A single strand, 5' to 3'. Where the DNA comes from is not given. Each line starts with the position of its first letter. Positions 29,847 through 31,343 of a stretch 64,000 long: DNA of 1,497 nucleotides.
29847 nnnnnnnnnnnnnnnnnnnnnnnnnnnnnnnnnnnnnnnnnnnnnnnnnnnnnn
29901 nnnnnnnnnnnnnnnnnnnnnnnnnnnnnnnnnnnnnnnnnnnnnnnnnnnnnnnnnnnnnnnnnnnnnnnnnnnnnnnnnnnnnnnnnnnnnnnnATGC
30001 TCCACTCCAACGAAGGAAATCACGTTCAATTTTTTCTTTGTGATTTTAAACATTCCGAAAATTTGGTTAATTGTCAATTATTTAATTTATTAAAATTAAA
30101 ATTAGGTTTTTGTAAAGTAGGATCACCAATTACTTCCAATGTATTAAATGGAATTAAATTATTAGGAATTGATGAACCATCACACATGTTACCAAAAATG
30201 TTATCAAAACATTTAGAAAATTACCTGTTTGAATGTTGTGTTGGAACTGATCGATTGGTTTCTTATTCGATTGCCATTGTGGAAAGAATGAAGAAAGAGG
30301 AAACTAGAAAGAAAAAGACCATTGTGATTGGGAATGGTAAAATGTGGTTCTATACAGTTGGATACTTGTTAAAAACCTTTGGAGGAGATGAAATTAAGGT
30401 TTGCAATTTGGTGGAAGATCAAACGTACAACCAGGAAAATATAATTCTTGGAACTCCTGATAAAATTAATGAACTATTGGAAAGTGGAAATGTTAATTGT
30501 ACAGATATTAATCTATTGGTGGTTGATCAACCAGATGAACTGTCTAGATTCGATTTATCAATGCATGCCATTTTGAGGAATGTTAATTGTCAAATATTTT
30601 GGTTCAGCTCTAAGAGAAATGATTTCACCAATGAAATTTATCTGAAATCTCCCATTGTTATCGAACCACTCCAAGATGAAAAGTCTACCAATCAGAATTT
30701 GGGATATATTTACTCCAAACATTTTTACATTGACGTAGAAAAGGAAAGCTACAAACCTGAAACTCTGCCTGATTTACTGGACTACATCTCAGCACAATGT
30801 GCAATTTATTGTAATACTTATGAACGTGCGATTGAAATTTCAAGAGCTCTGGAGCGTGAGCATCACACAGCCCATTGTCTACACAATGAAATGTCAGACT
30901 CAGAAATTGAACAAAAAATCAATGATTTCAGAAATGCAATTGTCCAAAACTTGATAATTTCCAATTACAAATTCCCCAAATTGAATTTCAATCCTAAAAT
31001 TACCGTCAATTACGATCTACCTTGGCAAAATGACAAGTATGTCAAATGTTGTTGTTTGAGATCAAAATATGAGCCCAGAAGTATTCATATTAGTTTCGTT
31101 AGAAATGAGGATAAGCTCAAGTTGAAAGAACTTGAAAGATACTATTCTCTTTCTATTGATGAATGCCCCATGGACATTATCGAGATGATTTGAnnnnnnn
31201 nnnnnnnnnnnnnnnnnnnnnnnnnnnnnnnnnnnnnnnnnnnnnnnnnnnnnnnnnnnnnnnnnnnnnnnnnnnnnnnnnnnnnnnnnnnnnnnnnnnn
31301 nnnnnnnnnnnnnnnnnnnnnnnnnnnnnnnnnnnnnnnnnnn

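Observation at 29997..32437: Tandem pair of eIF4A-derived pseudo-helicases with every catalytic motif replaced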

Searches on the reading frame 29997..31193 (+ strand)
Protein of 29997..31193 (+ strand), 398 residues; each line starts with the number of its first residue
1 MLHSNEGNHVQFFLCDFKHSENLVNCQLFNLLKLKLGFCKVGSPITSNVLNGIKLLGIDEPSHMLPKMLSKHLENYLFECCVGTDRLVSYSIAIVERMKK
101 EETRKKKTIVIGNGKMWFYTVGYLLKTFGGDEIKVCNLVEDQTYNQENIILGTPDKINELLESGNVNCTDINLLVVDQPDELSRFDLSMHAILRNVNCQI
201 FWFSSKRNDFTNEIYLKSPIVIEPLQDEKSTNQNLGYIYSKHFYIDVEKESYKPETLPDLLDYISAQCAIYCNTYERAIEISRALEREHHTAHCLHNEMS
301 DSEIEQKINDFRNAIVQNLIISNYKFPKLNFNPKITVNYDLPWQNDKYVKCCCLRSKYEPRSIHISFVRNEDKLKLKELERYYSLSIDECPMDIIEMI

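Call 3: search_protein_families(library=pfam, proteins=[window:29997-31193:+], max_evalue=1)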
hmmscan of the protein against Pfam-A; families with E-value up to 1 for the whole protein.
window:29997-31193:+ (398 aa): 3 families
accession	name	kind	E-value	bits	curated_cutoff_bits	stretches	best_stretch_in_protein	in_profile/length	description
PF00271.37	Helicase_C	-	1.2e-05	26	23.5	1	253-349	2-100/110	Helicase conserved C-terminal domain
PF00270.35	DEAD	-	0.001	19.3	26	1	124-204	64-157/167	DEAD/DEAH box helicase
PF22590.2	Cas3-like_C_2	-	0.35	11.6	27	0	267-314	4-54/106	CRISPR-associated nuclease/helicase Cas3, C-terminal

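Call 4: search_solved_structures(query=window:29997-31193:+, max_evalue=1, show_alignments=2)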
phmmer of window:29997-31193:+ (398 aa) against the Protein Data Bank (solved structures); distinct sequences matched with E-value up to 1: 106 (the best 60 are shown).
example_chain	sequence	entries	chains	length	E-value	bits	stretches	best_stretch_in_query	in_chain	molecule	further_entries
1fuu_A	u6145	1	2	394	5.9e-28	101.2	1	45-396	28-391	YEAST INITIATION FACTOR 4A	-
2vso_A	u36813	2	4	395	6e-28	101.1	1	45-396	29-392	ATP-DEPENDENT RNA HELICASE EIF4A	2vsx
2hxy_A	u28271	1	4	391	4.9e-26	94.9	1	47-398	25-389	Probable ATP-dependent RNA helicase DDX48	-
6qdv_7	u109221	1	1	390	4.9e-26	94.9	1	47-398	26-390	Eukaryotic initiation factor 4A-III, N-terminally processed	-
2j0u_A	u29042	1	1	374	5.1e-26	94.8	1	47-398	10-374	ATP-DEPENDENT RNA HELICASE DDX48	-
2j0u_B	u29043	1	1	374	5.4e-26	94.7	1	47-398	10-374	ATP-DEPENDENT RNA HELICASE DDX48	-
2j0q_A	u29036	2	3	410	5.8e-26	94.6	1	47-398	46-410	ATP-DEPENDENT RNA HELICASE DDX48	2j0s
2xb2_A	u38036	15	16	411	5.9e-26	94.6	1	47-398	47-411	EUKARYOTIC INITIATION FACTOR 4A-III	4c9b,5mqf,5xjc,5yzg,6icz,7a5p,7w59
2hyi_C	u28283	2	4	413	5.9e-26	94.6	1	47-398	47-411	Probable ATP-dependent RNA helicase DDX48 | Eukaryotic initiation factor 4A-III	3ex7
7znj_A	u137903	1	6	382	8.3e-24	87.5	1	47-391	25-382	Eukaryotic initiation factor 4A-III, N-terminally processed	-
2zu6_A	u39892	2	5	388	1.7e-23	86.5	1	46-398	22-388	Eukaryotic initiation factor 4A-I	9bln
9dts_A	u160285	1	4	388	1.7e-23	86.5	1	46-398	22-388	Eukaryotic initiation factor 4A-I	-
6xki_A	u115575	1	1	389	1.7e-23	86.5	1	46-398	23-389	Eukaryotic initiation factor 4A-I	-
7ppz_B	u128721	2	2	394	1.7e-23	86.5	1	46-398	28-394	Eukaryotic initiation factor 4A-I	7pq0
5zc9_A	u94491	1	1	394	1.8e-23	86.4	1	46-398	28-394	Eukaryotic initiation factor 4A-I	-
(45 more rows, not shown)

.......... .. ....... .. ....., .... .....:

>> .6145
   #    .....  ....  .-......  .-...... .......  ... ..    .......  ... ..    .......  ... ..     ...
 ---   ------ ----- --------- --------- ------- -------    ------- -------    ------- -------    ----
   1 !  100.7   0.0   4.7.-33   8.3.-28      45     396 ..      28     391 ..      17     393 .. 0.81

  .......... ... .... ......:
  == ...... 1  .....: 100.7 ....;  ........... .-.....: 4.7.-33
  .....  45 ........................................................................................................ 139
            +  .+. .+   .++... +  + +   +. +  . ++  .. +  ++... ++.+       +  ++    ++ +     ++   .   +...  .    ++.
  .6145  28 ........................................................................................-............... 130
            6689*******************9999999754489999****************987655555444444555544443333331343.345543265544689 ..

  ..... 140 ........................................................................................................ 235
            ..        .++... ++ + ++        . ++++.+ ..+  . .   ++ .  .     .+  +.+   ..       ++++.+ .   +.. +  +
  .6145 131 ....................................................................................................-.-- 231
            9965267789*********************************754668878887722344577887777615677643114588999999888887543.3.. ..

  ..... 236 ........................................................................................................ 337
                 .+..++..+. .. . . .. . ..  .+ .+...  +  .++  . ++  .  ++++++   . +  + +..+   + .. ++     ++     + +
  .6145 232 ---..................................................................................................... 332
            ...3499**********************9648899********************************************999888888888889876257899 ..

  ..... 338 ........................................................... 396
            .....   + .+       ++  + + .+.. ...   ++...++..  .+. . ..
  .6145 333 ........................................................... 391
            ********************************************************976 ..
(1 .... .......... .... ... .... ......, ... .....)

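Call 7: find_homologous_proteins(query=window:29997-31193:+, max_evalue=0.00001)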
Query window:29997-31193:+ (398 aa): 2 proteins with E <= 0.00001 among 3007 candidates.
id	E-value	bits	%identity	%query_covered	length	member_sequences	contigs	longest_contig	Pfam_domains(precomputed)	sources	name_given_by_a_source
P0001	2.6e-222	756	100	83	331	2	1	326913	PF00271.38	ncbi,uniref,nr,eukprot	ncbi:predicted protein [Naegleria gruberi]|uniref:Predicted protein n=1 Tax=Naegleria gruberi TaxID=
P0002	4.2e-92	327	53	84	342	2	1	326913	PF00270.36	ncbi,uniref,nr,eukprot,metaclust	ncbi:predicted protein [Naegleria gruberi]|uniref:Predicted protein n=1 Tax=Naegleria gruberi TaxID=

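Call 20: search_protein_representatives(alignment_id=A1)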
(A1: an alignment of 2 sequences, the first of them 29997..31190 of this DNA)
Query: 2 sequences, 420 profile positions. Proteins with E-value up to 0.001 (for the whole library): 5628; up to 1e-10: 1016; up to 1e-30: 9. The best 150 are listed.
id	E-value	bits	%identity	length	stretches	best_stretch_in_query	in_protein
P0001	6.4e-204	693.9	-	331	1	84-419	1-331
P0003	1.4e-85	304.0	-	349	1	67-416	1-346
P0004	1.4e-44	169.0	-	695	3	239-419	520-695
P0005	2.5e-33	131.9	-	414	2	161-420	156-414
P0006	1.6e-32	129.2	-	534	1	47-418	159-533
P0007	2.3e-32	128.7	-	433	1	46-418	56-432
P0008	1.7e-31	125.8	-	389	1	41-411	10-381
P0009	3.9e-31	124.7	-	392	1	45-415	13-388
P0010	1.0e-30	123.3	-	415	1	49-412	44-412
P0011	2.2e-30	122.2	-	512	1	47-416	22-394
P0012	3.3e-30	121.6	-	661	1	47-416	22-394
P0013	4.5e-30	121.1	-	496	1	44-417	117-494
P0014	4.9e-30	121.0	-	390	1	48-418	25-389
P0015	6.1e-30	120.7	-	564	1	47-418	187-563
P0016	8.3e-30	120.3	-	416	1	44-417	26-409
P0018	3.0e-29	118.5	-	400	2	164-419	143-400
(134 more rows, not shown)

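Call 22: list_cluster_members(proteins=[P0003, P0001, P0002, P0005, P0008, P0018])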
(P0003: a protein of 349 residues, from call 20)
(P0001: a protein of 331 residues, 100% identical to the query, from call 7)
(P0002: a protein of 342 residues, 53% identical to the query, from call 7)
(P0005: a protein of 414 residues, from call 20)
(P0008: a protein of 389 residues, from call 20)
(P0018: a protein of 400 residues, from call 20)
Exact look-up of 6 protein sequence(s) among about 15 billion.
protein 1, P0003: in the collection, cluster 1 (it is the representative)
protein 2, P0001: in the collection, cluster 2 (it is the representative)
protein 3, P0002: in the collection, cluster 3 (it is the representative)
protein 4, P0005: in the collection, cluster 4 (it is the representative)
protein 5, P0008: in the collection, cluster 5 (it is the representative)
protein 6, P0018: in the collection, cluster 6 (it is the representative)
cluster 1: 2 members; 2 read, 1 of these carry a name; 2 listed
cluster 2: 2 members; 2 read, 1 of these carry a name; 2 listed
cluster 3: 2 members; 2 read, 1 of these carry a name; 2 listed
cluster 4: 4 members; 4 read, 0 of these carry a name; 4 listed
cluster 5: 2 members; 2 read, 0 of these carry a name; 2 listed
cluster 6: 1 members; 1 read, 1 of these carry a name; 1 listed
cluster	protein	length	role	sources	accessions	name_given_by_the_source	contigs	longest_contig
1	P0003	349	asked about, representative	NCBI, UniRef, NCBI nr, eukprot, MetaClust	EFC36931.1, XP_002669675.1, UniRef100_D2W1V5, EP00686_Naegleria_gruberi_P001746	predicted protein [Naegleria gruberi] | Predicted protein n=1 Tax=Naegleria gruberi TaxID=5762 RepID=D2W1V5_NAEGR | uncharacterized protein NAEGRDRAFT_54002 [Naegleria gruberi]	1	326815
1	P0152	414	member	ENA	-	-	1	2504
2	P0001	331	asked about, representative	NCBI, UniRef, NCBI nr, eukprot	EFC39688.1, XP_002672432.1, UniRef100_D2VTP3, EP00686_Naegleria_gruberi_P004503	predicted protein [Naegleria gruberi] | Predicted protein n=1 Tax=Naegleria gruberi TaxID=5762 RepID=D2VTP3_NAEGR | uncharacterized protein NAEGRDRAFT_72373 [Naegleria gruberi]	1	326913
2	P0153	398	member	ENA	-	-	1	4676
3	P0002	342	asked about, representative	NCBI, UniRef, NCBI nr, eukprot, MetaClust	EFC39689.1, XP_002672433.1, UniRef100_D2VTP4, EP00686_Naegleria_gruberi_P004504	predicted protein [Naegleria gruberi] | Predicted protein n=1 Tax=Naegleria gruberi TaxID=5762 RepID=D2VTP4_NAEGR | uncharacterized protein NAEGRDRAFT_72374 [Naegleria gruberi]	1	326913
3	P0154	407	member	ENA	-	-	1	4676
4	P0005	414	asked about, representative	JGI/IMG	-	-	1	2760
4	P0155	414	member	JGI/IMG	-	-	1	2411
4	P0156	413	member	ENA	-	-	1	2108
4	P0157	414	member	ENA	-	-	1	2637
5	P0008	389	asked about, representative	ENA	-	-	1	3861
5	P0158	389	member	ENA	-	-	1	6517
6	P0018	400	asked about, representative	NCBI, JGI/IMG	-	translation initiation factor 4A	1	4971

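Call 23: find_encoding_contigs(protein=window:29997-31193:+, flank=5000, max_places=10)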
Protein window:29997-31193:+ (398 aa): no gene with exactly this product is on record in the collection.

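Call 25: find_encoding_contigs(protein=P0153, flank=5000, max_places=10)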
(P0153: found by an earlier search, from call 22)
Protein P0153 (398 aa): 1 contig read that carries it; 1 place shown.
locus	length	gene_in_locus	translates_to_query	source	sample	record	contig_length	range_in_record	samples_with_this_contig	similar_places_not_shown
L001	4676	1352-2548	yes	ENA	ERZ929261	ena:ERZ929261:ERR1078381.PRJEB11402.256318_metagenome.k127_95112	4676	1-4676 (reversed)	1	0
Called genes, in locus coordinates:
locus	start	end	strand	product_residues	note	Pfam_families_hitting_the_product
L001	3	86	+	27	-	?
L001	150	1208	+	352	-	PF03417:AAT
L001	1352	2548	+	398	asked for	PF00271:Helicase_C (faint)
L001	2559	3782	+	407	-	PF00270:DEAD (weak)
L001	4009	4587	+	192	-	-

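Call 26: find_encoding_contigs(protein=P0152, flank=5000, max_places=10)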
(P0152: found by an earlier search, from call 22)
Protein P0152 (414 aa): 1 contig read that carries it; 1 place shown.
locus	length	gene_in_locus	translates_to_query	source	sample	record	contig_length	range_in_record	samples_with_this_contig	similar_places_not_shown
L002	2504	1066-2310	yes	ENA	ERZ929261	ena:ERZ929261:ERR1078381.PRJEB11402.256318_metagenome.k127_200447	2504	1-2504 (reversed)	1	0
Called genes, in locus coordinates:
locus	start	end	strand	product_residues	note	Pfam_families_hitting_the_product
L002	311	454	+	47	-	-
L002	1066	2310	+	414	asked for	PF00271:Helicase_C (weak)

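Call 40: predict_structure(alignment_id=A3)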
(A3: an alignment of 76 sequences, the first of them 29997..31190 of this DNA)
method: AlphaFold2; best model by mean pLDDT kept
length: 398 residues; sequences in the alignment: 76
mean_pLDDT: 80.3   pTM: 0.81
mean pLDDT of the five models: 80.3, 78.2, 78.1, 78.0, 75.4
residues with pLDDT >= 90: 174; 70-90: 133; 50-70: 54; < 50: 37
segments of 3 or more residues with pLDDT < 50: 1-30, 229-231
pLDDT, mean of each block of 10 residues (from residue 1): 31 29 43 54 78 87 81 76 84 89 81 89 93 86 79 93 93 91 78 90 78 73 65 57 95 96 93 93 95 92 93 94 69 89 85 63 91 91 90 88
secondary structure, 60 per line:
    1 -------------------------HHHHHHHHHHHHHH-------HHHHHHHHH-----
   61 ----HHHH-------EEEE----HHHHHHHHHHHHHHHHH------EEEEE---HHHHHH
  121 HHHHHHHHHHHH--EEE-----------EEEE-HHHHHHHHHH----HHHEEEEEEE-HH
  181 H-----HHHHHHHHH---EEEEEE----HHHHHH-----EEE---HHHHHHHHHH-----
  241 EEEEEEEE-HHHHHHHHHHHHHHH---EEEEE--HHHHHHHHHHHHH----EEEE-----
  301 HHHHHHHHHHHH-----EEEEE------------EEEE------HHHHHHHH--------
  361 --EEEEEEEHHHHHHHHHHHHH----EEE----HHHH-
elements in order: H26-39 H47-55 H65-68 E76-79 H84-100 E107-111 H115-132 E135-137 E149-152 H154-163 E171-177 H187-195 E199-204 H209-214 E220-222 H226-235 E241-248 H250-264 E268-272 H275-287 E292-295 H301-312 E318-322 E335-338 H345-352 E363-369 H370-382 E387-389 H394-397

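Call 43: fold_search(model_id=the predicted structure, library=pdb)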
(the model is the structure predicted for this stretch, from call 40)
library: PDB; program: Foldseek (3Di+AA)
matches with E <= 10: 1484; with E <= 0.001: 983
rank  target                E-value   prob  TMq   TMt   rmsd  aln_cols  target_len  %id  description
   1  2vso_A                6.8e-21  1.00  0.43  0.47  15.5       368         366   23  Crystal Structure of a Translation Initiation Complex (released 2008-06-24)
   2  2j0s_A                2.4e-20  1.00  0.42  0.43  14.7       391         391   21  The crystal structure of the Exon Junction Complex at 2.2 A resolution (released 2006-09-06)
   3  4c9b_A                5.3e-20  1.00  0.41  0.42  19.1       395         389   22  Crystal structure of eIF4AIII-CWC22 complex (released 2013-11-13)
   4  2hyi_C                5.9e-20  1.00  0.42  0.43  14.4       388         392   21  Structure of the human exon junction complex with a trapped DEAD-box helicase bound to RNA (released 2006-08-15)
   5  6icz_u                7.0e-20  1.00  0.42  0.43  14.4       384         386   21  Cryo-EM structure of a human post-catalytic spliceosome (P complex) at 3.0 angstrom (released 2019-03-13)
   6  1fuu_B                9.8e-20  1.00  0.42  0.43  16.4       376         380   22  YEAST INITIATION FACTOR 4A (released 2000-11-29)
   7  2j0u_A                1.4e-19  1.00  0.41  0.45  21.7       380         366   22  The crystal structure of eIF4AIII-Barentsz complex at 3.0 A resolution (released 2006-09-06)
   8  2hxy_A                1.5e-19  1.00  0.42  0.45  21.6       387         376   21  Crystal structure of human apo-eIF4AIII (released 2006-08-15)
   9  7pq0_B                1.7e-19  1.00  0.42  0.43  21.0       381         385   21  Crystal structure of the Burkholderia Lethal Factor 1 (BLF1) C94S inactive mutant in complex with human eIF4A - Crysta (released 2022-04-13)
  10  6b4i_E                2.7e-19  1.00  0.44  0.41  14.4       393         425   19  Crystal structure of human Gle1 CTD-Nup42 GBM-DDX19B(ADP) complex (released 2018-06-20)
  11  5zc9_A                3.3e-19  1.00  0.41  0.43  14.9       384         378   21  Crystal structure of the human eIF4A1-ATP analog-RocA-polypurine RNA complex (released 2019-01-16)
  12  1xtj                  5.5e-19  1.00  0.49  0.51  10.8       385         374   20  structure of human UAP56 in complex with ADP (released 2004-12-14)
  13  1hv8_A                6.1e-19  1.00  0.45  0.48  12.2       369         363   20  CRYSTAL STRUCTURE OF A DEAD BOX PROTEIN FROM THE HYPERTHERMOPHILE METHANOCOCCUS JANNASCHII (released 2001-02-21)
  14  9dts_D                8.1e-19  1.00  0.42  0.45  14.4       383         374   20  Crystal structure of the human eIF4A1/AMPPNP/amidino-rocaglate/polypurine RNA complex (released 2025-03-12)
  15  7ppz_B                8.6e-19  1.00  0.40  0.42  21.3       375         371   20  Crystal structure of the Burkholderia Lethal Factor 1 (BLF1) C94S inactive mutant in complex with human eIF4A - Crysta (released 2022-04-13)
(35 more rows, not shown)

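Call 47: find_encoding_contigs(protein=P0003, flank=10000, max_places=4)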
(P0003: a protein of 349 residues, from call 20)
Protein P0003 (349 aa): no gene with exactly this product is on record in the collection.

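Call 51: find_related_loci(query=A5, collection=metagenome_contigs, flank=5000)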
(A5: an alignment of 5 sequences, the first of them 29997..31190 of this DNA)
Query A5 (398 aa) in metagenome_contigs; peptide patterns used: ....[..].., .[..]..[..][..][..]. (x = any residue, [..] = any of these).
190 stretches matched a pattern, but none encodes a relative of the query by tblastn (E <= 1e-3).
